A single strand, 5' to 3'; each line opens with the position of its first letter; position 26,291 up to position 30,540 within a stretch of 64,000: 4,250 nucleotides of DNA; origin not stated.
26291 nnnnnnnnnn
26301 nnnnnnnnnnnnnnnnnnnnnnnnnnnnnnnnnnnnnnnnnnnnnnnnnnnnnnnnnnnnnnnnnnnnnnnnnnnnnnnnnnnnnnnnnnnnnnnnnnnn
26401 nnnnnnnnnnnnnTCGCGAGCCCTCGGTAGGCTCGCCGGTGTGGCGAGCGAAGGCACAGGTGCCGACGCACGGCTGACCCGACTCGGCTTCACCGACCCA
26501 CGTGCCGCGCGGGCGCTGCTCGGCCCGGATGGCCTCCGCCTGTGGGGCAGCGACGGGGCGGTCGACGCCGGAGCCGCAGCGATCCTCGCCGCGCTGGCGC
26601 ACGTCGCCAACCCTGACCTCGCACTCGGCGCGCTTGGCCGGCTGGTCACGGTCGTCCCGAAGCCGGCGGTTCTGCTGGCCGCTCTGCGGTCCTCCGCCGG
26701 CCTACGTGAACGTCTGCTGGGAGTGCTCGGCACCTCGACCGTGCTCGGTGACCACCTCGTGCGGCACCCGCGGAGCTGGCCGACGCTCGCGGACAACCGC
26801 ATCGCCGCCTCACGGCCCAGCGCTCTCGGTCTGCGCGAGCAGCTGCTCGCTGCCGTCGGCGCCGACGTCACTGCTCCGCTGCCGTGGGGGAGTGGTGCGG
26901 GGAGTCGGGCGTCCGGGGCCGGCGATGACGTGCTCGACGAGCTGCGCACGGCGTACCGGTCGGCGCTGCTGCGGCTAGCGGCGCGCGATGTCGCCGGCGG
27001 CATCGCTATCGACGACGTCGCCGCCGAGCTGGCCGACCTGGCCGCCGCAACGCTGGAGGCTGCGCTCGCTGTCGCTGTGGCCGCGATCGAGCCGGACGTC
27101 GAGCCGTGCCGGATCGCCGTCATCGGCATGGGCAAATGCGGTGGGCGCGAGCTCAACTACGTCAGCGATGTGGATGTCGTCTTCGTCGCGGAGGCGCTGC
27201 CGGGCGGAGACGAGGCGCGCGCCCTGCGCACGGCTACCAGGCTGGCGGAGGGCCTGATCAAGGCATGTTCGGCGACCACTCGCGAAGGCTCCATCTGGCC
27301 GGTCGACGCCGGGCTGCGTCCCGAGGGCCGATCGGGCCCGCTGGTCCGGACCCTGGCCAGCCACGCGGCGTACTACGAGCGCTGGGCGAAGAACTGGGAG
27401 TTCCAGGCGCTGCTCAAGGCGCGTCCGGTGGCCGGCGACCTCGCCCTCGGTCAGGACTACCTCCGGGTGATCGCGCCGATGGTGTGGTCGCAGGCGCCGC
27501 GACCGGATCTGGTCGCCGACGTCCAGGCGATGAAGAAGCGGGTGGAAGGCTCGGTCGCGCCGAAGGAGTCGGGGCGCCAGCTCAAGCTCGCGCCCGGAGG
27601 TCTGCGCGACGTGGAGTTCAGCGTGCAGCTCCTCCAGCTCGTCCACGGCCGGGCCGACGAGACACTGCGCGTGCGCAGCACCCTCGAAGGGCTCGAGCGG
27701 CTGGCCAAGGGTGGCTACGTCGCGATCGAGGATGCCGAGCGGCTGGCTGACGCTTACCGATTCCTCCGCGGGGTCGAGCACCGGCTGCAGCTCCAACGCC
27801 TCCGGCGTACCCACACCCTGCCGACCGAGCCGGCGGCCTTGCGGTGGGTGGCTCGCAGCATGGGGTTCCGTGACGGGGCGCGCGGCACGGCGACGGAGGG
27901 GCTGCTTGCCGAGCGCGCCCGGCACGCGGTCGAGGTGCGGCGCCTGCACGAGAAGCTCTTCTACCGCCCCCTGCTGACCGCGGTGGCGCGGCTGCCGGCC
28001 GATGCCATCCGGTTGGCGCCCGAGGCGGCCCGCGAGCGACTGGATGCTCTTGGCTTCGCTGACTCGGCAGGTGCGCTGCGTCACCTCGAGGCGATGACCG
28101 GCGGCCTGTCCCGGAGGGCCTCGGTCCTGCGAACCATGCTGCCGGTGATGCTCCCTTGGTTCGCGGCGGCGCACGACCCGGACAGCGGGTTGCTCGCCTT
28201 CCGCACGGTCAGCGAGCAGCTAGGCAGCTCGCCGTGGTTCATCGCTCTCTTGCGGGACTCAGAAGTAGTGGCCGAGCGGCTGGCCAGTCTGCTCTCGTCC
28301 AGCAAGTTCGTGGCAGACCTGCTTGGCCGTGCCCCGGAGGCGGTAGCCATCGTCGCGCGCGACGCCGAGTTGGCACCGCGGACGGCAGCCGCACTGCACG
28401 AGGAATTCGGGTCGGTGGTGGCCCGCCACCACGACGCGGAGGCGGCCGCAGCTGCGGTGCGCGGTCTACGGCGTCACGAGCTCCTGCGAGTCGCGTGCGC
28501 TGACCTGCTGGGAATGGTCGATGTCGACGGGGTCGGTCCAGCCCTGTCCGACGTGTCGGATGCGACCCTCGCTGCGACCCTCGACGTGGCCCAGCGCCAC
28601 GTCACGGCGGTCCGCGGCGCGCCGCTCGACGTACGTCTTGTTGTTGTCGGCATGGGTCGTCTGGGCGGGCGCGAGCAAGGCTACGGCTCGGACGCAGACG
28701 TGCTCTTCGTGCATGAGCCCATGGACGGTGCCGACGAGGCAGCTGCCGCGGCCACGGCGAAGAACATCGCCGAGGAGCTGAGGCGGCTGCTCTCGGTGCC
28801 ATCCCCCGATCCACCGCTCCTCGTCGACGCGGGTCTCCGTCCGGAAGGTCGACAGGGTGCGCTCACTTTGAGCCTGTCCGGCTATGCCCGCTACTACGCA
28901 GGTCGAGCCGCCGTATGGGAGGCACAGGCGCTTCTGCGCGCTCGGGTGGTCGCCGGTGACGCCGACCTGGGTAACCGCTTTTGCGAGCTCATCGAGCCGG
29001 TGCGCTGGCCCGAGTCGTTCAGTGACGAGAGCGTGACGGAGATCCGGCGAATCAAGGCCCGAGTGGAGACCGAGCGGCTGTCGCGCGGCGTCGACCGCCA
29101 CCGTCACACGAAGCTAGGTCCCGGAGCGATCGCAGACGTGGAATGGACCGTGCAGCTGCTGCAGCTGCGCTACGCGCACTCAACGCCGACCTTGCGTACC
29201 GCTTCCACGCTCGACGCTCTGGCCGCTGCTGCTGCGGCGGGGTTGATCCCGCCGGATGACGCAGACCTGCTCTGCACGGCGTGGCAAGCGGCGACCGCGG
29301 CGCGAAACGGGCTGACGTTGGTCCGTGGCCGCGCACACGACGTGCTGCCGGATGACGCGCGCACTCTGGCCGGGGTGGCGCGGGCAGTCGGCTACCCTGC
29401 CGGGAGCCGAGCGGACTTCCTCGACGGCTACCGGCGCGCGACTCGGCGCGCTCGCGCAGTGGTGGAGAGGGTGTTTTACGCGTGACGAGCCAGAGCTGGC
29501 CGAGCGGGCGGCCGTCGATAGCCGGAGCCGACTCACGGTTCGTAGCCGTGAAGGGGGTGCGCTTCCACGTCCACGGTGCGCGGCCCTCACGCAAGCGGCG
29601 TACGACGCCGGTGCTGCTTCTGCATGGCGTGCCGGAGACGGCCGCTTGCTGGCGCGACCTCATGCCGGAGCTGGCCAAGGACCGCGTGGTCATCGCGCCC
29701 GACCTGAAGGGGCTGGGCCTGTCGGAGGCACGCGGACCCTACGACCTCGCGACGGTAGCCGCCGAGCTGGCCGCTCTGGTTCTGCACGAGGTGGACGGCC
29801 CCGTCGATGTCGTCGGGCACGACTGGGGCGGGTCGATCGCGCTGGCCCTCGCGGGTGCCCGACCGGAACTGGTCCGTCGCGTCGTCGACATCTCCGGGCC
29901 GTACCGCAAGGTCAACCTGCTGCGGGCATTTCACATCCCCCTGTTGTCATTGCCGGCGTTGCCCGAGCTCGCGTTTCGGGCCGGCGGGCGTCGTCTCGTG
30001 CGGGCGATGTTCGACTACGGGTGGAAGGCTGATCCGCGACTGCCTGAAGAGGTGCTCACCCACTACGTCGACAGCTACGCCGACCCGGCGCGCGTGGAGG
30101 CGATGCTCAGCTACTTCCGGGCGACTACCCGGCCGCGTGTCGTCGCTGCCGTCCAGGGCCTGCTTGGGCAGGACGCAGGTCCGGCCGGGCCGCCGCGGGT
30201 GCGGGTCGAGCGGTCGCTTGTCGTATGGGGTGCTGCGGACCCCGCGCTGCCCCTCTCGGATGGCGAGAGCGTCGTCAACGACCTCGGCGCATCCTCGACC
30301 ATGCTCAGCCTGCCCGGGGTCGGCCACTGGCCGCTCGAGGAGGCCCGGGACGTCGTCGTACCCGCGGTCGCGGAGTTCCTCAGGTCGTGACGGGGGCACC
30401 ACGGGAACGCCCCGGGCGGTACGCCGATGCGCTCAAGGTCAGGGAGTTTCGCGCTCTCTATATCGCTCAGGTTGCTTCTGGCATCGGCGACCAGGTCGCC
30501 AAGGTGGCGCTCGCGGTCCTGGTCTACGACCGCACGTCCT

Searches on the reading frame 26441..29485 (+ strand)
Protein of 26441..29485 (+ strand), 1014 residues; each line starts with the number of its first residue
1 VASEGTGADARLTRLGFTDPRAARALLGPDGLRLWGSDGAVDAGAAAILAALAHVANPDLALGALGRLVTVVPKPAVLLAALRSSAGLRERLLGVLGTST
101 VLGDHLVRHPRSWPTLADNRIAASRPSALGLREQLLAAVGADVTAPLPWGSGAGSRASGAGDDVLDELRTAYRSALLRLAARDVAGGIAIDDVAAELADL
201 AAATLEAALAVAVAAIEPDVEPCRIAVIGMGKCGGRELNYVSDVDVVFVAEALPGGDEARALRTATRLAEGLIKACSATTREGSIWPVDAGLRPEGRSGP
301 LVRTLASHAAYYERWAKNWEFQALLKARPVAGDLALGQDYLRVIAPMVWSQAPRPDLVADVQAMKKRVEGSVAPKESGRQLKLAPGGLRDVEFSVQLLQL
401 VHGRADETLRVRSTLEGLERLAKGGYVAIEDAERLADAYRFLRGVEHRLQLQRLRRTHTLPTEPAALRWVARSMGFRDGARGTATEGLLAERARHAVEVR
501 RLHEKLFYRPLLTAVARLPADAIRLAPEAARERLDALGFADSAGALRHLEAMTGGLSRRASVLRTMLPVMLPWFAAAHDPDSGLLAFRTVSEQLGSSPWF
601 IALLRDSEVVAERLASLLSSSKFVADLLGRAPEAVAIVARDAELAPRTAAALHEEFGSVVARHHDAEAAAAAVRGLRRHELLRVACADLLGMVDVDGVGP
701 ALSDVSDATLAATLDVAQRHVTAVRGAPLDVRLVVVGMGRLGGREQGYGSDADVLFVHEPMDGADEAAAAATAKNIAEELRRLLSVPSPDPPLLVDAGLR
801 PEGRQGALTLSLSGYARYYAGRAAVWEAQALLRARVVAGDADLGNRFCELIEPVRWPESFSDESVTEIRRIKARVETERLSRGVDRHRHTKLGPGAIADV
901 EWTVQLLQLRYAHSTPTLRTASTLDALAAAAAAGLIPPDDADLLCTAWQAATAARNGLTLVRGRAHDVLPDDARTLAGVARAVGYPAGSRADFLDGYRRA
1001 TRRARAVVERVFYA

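Call 17: search_protein_families(library=pfam, proteins=[window:26441-29485:+], max_evalue=0.001)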
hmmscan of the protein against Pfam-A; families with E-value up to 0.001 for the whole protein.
window:26441-29485:+ (1014 aa): 4 families
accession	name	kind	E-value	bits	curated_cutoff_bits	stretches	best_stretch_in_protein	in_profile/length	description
PF03710.21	GlnE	-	3.9e-103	344.7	24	2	612-847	2-249/252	Glutamate-ammonia ligase adenylyltransferase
PF08335.16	GlnD_UR_UTase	-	3.8e-50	170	21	2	363-507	2-141/141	GlnD PII-uridylyltransferase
PF03445.19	DUF294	-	2.7e-08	34.2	21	0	178-274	5-100/138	Putative nucleotidyltransferase DUF294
PF10335.14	DUF294_C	-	7.1e-07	29.6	22.5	1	408-457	58-107/145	Putative nucleotidyltransferase substrate binding domain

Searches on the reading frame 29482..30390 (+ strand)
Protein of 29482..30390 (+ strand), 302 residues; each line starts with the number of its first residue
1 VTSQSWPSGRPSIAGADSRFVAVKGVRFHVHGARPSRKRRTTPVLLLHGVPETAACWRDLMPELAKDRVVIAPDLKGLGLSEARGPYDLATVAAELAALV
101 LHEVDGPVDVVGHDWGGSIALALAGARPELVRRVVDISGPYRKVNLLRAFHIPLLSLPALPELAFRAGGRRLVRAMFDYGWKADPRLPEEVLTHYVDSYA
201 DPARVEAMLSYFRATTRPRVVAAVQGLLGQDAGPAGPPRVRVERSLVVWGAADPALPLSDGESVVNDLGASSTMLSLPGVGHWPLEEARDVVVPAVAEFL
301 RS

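Call 17: search_protein_families(library=pfam, proteins=[window:29482-30390:+], max_evalue=0.001)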
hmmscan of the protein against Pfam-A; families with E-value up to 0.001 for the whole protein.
window:29482-30390:+ (302 aa): 4 families
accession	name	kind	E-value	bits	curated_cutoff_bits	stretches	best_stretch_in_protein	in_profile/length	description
PF00561.26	Abhydrolase_1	-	1.1e-22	81.3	25.8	1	43-287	2-243/245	alpha/beta hydrolase fold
PF12697.13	Abhydrolase_6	-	1.5e-21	78.5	26.3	1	44-293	1-215/217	Alpha/beta hydrolase family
PF12146.15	Hydrolase_4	-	1.2e-07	31.7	27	1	44-287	7-237/239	Serine aminopeptidase, S33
PF00975.26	Thioesterase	-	0.00032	21.4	26.4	1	43-124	2-84/226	Thioesterase domain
